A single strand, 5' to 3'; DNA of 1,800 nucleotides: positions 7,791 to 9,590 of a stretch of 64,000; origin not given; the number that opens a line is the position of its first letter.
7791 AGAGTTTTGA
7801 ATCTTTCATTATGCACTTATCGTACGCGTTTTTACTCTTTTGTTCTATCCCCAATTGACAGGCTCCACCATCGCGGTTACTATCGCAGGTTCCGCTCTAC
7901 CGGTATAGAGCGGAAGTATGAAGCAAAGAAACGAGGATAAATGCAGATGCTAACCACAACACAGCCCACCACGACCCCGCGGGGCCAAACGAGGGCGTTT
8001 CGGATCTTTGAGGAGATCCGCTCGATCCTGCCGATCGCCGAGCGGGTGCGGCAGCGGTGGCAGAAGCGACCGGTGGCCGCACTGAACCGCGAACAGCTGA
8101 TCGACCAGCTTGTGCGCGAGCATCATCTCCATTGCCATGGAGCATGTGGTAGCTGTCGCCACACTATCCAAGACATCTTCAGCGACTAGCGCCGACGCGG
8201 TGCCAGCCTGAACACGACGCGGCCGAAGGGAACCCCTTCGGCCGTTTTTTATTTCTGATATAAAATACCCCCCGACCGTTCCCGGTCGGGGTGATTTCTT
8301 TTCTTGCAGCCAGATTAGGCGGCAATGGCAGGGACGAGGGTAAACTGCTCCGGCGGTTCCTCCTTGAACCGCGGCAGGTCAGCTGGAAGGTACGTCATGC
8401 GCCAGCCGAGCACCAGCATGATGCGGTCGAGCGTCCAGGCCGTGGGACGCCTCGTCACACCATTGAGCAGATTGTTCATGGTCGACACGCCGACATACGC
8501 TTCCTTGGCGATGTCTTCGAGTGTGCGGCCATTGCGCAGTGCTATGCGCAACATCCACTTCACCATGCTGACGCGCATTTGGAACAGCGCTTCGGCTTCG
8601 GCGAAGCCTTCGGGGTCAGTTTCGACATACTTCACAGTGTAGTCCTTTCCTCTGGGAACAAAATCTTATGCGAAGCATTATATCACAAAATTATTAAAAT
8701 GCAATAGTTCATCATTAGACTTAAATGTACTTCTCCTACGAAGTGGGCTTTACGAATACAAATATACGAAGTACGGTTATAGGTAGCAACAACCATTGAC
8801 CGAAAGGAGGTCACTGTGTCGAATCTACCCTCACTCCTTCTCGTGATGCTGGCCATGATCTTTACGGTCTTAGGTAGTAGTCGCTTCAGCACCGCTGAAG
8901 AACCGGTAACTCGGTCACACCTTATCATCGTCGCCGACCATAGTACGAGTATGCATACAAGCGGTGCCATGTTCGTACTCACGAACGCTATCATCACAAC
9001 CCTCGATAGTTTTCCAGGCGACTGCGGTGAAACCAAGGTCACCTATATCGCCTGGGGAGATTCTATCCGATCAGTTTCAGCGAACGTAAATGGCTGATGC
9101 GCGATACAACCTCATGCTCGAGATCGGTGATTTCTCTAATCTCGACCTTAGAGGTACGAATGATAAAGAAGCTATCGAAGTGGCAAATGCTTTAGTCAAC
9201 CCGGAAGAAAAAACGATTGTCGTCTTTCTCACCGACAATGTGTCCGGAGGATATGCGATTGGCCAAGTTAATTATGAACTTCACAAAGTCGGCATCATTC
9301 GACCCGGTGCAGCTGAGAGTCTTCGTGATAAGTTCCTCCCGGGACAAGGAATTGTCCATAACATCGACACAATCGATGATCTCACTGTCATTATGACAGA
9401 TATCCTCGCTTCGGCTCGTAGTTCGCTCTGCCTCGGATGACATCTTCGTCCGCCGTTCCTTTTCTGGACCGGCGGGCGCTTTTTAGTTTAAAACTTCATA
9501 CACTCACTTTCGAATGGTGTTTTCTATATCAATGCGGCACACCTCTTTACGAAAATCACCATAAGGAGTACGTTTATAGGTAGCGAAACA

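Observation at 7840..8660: About 750-bp high-GC islet: small Cys/His-cluster protein and HTH regulator, convergent, with own promoter and terminators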

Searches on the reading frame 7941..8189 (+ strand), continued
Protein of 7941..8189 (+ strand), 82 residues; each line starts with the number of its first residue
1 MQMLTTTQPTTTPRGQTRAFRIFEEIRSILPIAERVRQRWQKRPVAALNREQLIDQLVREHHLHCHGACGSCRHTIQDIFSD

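Call 91: find_encoding_contigs(protein=P0036, flank=5000, max_places=1)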
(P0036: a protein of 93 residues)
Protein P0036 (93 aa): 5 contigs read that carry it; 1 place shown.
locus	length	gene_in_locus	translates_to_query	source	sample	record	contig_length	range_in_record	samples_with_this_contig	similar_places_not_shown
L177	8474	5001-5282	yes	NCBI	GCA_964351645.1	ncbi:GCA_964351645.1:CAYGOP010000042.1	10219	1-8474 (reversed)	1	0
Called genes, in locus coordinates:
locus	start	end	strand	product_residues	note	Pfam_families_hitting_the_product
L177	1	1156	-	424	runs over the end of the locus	PF00070:Pyr_redox (faint), PF00890:FAD_binding_2, PF01134:GIDA (weak), PF03486:HI0933_like, PF07992:Pyr_redox_2 (weak), PF12831:FAD_oxidored, PF13450:NAD_binding_8 (weak), PF22780:HI0933_like_1st, +2 more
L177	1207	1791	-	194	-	PF00230:MIP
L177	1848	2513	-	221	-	PF13489:Methyltransf_23 (weak), PF13847:Methyltransf_31, PF08241:Methyltransf_11 (weak), PF08242:Methyltransf_12 (weak), PF13649:Methyltransf_25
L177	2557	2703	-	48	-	-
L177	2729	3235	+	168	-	PF23477:zf_Tbcl_2 (weak)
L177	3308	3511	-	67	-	-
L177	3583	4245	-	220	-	-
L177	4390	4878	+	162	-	-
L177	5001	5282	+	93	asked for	-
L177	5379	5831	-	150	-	PF00583:Acetyltransf_1, PF13673:Acetyltransf_10 (weak), PF13508:Acetyltransf_7 (weak)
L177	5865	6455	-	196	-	-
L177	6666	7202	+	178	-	PF27765:UCP032817-like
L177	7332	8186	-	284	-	-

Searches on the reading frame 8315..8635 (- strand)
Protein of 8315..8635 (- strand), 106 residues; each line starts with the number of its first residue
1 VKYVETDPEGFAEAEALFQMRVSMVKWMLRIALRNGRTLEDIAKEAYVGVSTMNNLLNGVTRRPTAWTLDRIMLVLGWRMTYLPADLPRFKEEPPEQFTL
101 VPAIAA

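Call 7: search_protein_families(library=pfam, proteins=[window:8315-8635:-], max_evalue=0.1)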
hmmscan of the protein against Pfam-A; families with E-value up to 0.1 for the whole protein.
window:8315-8635:- (106 aa): 4 families
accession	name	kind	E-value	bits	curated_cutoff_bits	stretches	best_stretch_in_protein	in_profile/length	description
PF13560.12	HTH_31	-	0.00058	20.6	27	1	34-77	12-55/64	Helix-turn-helix domain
PF01381.28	HTH_3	-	0.0016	18.8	23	1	34-77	7-49/55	Helix-turn-helix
PF13443.12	HTH_26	-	0.018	15.7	22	1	37-78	11-52/63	Cro/C1-type HTH DNA-binding domain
PF00356.27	LacI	-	0.051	13.8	27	1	38-59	1-22/46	Bacterial regulatory proteins, lacI family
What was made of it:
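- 8315..8635 (-): p106: XRE-fold helix-turn-helix protein with a conserved, predicted-disordered C-terminal tail. Pfam HTH_31 and HTH_3 are below their cut-offs (call 7).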

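Call 8: search_protein_families(library=phrogs, proteins=[window:8315-8635:-], max_evalue=0.1)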
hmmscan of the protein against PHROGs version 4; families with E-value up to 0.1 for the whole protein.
window:8315-8635:- (106 aa): 2 families
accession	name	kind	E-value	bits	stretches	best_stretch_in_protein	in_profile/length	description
phrog_8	-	transcription regulation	0.012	16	1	30-77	80-129/346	transcriptional regulator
phrog_37057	-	transcription regulation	0.022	15.8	1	35-79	25-67/144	transcriptional regulator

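Call 10: find_homologous_proteins(query=window:8315-8635:-, max_evalue=0.001)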
Query window:8315-8635:- (106 aa): 4 proteins with E <= 0.001 among 6 candidates.
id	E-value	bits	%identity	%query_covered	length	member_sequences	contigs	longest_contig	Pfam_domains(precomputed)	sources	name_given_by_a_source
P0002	5.7e-61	221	94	100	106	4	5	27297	-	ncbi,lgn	-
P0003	2.5e-52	193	85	100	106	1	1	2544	-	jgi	jgi:hypothetical protein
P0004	7.0e-49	182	81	100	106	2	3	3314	-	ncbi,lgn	-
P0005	7.3e-31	124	62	95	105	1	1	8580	-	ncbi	-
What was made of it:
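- Closest known: XRE / Cro-CI-type helix-turn-helix regulators. Different: Only 4 relatives were found among 5.8 billion clusters (call 10).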

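Call 12: find_encoding_contigs(protein=P0005, flank=8000)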
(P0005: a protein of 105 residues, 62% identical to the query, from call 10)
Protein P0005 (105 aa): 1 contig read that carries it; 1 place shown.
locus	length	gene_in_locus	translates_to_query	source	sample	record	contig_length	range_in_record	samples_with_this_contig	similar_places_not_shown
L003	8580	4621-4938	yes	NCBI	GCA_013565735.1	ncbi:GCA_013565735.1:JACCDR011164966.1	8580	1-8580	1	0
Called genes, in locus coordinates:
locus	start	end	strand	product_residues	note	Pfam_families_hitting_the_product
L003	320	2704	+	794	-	-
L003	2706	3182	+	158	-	PF18967:PycTM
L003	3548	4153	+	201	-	PF01936:NYN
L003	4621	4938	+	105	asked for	-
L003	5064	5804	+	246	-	PF04402:SIMPL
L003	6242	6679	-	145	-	PF00903:Glyoxalase, PF13669:Glyoxalase_4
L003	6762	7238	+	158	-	PF13310:Virulence_RhuM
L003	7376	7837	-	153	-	-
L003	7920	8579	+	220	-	?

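Call 16: find_related_loci(query=A1, collection=genome_contigs, flank=8000)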
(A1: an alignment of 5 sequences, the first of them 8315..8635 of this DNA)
Query A1 (106 aa) in genome_contigs; peptide patterns used: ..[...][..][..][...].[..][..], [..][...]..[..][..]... (x = any residue, [..] = any of these).
233 stretches matched a pattern, but none encodes a relative of the query by tblastn (E <= 1e-3).
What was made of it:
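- Tried and rejected: GTDB genome scan with the p106 alignment: no hit (call 16).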

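Call 17: find_encoding_contigs(protein=P0004, flank=5000)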
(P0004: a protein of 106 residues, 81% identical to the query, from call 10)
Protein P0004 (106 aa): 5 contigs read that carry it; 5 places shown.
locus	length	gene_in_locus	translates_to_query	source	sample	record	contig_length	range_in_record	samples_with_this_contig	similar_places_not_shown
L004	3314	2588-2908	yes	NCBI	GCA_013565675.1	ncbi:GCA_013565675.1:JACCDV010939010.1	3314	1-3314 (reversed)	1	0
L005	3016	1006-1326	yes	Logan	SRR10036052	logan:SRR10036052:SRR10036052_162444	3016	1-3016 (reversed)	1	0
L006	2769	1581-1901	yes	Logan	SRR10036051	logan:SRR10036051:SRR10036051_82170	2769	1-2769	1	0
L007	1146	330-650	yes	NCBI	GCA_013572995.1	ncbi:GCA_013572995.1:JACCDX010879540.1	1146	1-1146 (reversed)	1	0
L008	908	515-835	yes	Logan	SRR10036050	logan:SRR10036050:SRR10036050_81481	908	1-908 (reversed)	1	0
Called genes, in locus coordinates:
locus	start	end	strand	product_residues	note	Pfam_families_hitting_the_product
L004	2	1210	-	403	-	?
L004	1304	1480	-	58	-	-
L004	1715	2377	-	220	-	-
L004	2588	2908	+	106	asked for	-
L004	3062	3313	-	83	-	?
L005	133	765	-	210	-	-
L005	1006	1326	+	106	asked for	-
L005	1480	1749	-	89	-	-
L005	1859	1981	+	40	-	PF10013:DUF2256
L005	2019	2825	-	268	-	PF06966:DUF1295, PF02544:Steroid_dh (weak), PF04191:PEMT (weak)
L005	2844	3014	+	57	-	?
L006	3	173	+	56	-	?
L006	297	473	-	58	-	-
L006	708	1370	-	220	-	-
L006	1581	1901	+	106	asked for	-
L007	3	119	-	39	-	?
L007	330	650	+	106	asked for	-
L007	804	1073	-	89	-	-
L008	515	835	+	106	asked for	-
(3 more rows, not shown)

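Call 18: find_encoding_contigs(protein=P0003, flank=5000)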
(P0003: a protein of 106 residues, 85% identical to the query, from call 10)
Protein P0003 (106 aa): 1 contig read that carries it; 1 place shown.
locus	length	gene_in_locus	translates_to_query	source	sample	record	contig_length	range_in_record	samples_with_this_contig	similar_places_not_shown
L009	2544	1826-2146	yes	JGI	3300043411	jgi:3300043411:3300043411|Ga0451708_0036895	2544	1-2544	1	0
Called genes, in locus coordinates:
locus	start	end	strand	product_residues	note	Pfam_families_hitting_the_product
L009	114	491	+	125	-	-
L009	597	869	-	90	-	-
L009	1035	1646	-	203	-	-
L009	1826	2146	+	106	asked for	-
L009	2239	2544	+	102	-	?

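Call 31: search_dna_similar(query=window:8315-8635:-, collection=phages, mode=protein, max_evalue=0.01)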
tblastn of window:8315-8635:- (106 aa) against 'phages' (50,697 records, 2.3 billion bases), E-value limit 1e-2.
No match.

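Call 33: search_dna_similar(query=window:8315-8635:-, collection=plasmids, mode=protein, max_evalue=0.01)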
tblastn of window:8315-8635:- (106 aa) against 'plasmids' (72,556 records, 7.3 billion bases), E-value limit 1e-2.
Records with a match: 5; places in all: 5; records where one place covers at least 80% of the query: 0.
Best place of each record, by identity: <60% 5.
By first word of the organism name: Burkholderia 3; Paraburkholderia 1; Subdoligranulum 1.
By predicted mobility (MOB-suite, as given by PLSDB): non-mobilizable 3; conjugative 1; mobilizable 1.
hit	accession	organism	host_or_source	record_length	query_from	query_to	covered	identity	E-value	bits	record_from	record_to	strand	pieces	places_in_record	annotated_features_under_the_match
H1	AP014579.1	Burkholderia sp. RPE67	Riptortus pedestris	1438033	38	105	64%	38.6%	3e-3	42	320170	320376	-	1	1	ribose operon repressor, putative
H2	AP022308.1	Burkholderia sp. SFA1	-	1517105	38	105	64%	38.6%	3e-3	42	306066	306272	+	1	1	LacI family transcriptional regulator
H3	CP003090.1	Burkholderia sp. YI23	-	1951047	38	105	64%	38.6%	3e-3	42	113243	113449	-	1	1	ribose operon repressor, putative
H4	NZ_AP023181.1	Paraburkholderia sp. PGU19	Physopelta gutta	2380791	38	105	64%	38.6%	4e-3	42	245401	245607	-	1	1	none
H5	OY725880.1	Subdoligranulum variabile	-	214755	21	83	59%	33.3%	1e-3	43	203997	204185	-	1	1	none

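Call 52: predict_structure(alignment_id=A1)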
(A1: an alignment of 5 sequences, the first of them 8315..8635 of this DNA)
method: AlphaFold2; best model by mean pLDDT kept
length: 106 residues; sequences in the alignment: 5
mean_pLDDT: 72.9   pTM: 0.62
mean pLDDT of the five models: 72.9, 72.7, 72.3, 71.1, 70.1
residues with pLDDT >= 90: 22; 70-90: 48; 50-70: 8; < 50: 28
segments of 3 or more residues with pLDDT < 50: 81-106
pLDDT, mean of each block of 10 residues (from residue 1): 61 78 88 92 91 89 81 78 45 45 42
secondary structure, 60 per line:
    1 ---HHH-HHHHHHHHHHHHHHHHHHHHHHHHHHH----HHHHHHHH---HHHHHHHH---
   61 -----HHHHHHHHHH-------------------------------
elements in order: H8-34 H39-46 H50-57 H66-75
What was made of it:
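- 8315..8635 (-): AF2 model pLDDT about 88-92 over residues 21-60 (call 52).
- On XRE-family HTH (Pfam HTH_3 / HTH_31): AF2 pLDDT 88-92 over residues 21-60 (call 52).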

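Call 57: fold_search(model_id=the predicted structure, library=pdb)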
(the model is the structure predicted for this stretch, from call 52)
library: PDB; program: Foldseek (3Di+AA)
matches with E <= 10: 425; with E <= 0.001: 0
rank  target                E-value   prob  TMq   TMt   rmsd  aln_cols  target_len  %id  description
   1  3qq6_B                3.2e-02  1.00  0.48  0.71   2.2        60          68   18  The N-terminal DNA binding domain of SinR from Bacillus subtilis (released 2011-06-15)
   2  3dnv_B                3.2e-02  1.00  0.49  0.70   4.0        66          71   24  MDT Protein (released 2009-01-27)
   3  3ufd_F                3.7e-02  1.00  0.48  0.64   2.4        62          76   22  C.Esp1396I bound to its highest affinity operator site OM (released 2012-07-11)
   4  3g5g_N                5.2e-02  1.00  0.47  0.63   2.5        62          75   22  Crystal Structure of the Wild-Type Restriction-Modification Controller Protein C.Esp1396I (released 2009-08-25)
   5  5k98_B                5.5e-02  1.00  0.49  0.69   3.9        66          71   23  Structure of HipA-HipB-O2-O3 complex (released 2016-06-22)
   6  3qq6_A                5.9e-02  1.00  0.46  0.68   2.3        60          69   20  The N-terminal DNA binding domain of SinR from Bacillus subtilis (released 2011-06-15)
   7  2ofy_A                5.9e-02  1.00  0.49  0.61   4.6        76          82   21  Crystal structure of putative XRE-family transcriptional regulator from Rhodococcus sp. (released 2007-01-16)
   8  2wiu_D                5.9e-02  1.00  0.48  0.68   6.1        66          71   23  Mercury-modified bacterial persistence regulator hipBA (released 2009-07-28)
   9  4z5h_A                6.2e-02  1.00  0.49  0.68   4.0        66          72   24  HipB(S29A)-O2 20mer complex (released 2016-07-06)
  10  2ofy_B                6.9e-02  1.00  0.48  0.61   2.2        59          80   24  Crystal structure of putative XRE-family transcriptional regulator from Rhodococcus sp. (released 2007-01-16)
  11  3g5g_B                7.3e-02  1.00  0.46  0.61   2.3        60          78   25  Crystal Structure of the Wild-Type Restriction-Modification Controller Protein C.Esp1396I (released 2009-08-25)
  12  2wiu_B                7.3e-02  1.00  0.48  0.68   2.6        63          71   24  Mercury-modified bacterial persistence regulator hipBA (released 2009-07-28)
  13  4i6u_D                8.2e-02  1.00  0.48  0.64   2.3        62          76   22  Crystal Structure of a Y37F mutant of the Restriction-Modification Controller Protein C.Esp1396I (released 2013-11-13)
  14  3g5g_D                8.2e-02  1.00  0.48  0.63   2.5        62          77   22  Crystal Structure of the Wild-Type Restriction-Modification Controller Protein C.Esp1396I (released 2009-08-25)
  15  5woq_B                8.7e-02  1.00  0.47  0.58   2.2        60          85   20  Crystal structure of an XRE family protein transcriptional regulator from Mycobacterium smegmatis (released 2017-08-16)
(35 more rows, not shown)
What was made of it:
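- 8315..8635 (-): The Foldseek hits shown are almost all XRE-type HTH domains (call 57).
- On XRE-family HTH (Pfam HTH_3 / HTH_31): The Foldseek PDB matches shown are almost all XRE domains, probability 1.00, target-normalised TM 0.6-0.73, although E is 0.03 or worse (call 57).
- Closest known: XRE / Cro-CI-type helix-turn-helix regulators. Same: The predicted four-helix DNA-binding core of p106 (residues about 8-75) superposes on these domains, with TM 0.6-0.73 normalised by target length (call 57). p106 is small, and its gene lies divergent from a likely target gene.
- The Foldseek hits shown are almost all XRE domains (SinR, HipB, C.Esp1396I, DdrO), with TM 0.6-0.73 normalised by target length (call 57). 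The best fold match is the SinR DNA-binding domain (call 57).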

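Call 77: search_protein_families(library=ncbifam, proteins=[window:8315-8635:-], max_evalue=0.1)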
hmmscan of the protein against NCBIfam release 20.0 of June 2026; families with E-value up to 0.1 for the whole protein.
window:8315-8635:- (106 aa): 2 families
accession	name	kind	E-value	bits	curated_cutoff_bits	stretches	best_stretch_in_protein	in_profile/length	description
NF005733.0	PRK07558.1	equivalog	0.0082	16.3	85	0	48-81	23-57/75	F0F1 ATP synthase subunit C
NF047341.1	lactose_RbsR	equivalog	0.023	14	382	1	38-84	4-49/331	ribose utilization transcriptional repressor RbsR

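Call 78: search_protein_families(library=padloc, proteins=[window:8315-8635:-], max_evalue=0.1)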
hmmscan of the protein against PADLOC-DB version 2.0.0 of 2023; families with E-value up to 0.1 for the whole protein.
window:8315-8635:- (106 aa): 0 families

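Call 83: search_solved_structures(query=A1, max_evalue=1, show_alignments=1)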
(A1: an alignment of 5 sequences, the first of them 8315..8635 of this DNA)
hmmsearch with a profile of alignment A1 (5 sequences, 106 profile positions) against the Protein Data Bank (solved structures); distinct sequences matched with E-value up to 1: 2.
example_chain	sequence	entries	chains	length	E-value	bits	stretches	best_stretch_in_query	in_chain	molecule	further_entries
7bqe_A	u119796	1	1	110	0.026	17.8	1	23-62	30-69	NF3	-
3b7h_A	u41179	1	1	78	0.031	17.6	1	29-78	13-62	Prophage Lp1 protein 11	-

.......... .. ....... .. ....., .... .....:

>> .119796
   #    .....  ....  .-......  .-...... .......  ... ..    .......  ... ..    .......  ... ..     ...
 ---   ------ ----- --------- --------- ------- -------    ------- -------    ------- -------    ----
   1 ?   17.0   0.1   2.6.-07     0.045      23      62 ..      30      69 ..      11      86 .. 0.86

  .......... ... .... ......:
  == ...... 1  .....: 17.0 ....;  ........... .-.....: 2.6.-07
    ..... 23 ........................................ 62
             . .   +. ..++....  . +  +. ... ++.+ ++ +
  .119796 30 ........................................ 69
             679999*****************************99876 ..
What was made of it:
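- On XRE-family HTH (Pfam HTH_3 / HTH_31): The PDB profile search gave only E of about 0.03 (call 83).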

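Call 85: find_related_loci(query=A1, collection=viral_contigs, flank=5000)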
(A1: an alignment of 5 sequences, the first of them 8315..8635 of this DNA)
Query A1 (106 aa) in viral_contigs; peptide patterns used: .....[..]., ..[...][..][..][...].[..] (x = any residue, [..] = any of these).
130 stretches matched a pattern, but none encodes a relative of the query by tblastn (E <= 1e-3).

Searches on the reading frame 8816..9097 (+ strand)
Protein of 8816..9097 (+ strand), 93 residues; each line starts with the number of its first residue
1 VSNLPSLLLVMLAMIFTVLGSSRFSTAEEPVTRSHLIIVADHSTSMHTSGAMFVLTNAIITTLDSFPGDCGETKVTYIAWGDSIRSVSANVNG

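Call 7: search_protein_families(library=pfam, proteins=[window:8816-9097:+], max_evalue=0.1)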
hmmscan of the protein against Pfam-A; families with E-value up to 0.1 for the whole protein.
window:8816-9097:+ (93 aa): 1 family
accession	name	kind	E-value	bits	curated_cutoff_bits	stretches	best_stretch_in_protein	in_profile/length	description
PF14364.11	DUF4408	-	0.027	14.7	22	0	53-63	17-27/33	Domain of unknown function (DUF4408)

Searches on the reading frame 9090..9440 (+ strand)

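Call 7: search_protein_families(library=pfam, proteins=[window:9090-9440:+], max_evalue=0.1)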
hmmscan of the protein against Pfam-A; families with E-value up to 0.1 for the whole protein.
window:9090-9440:+ (116 aa): 1 family
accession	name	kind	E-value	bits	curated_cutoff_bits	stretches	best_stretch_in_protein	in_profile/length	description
PF13753.12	SWM_repeat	-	0.027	15.1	27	1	24-62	44-81/86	Putative flagellar system-associated repeat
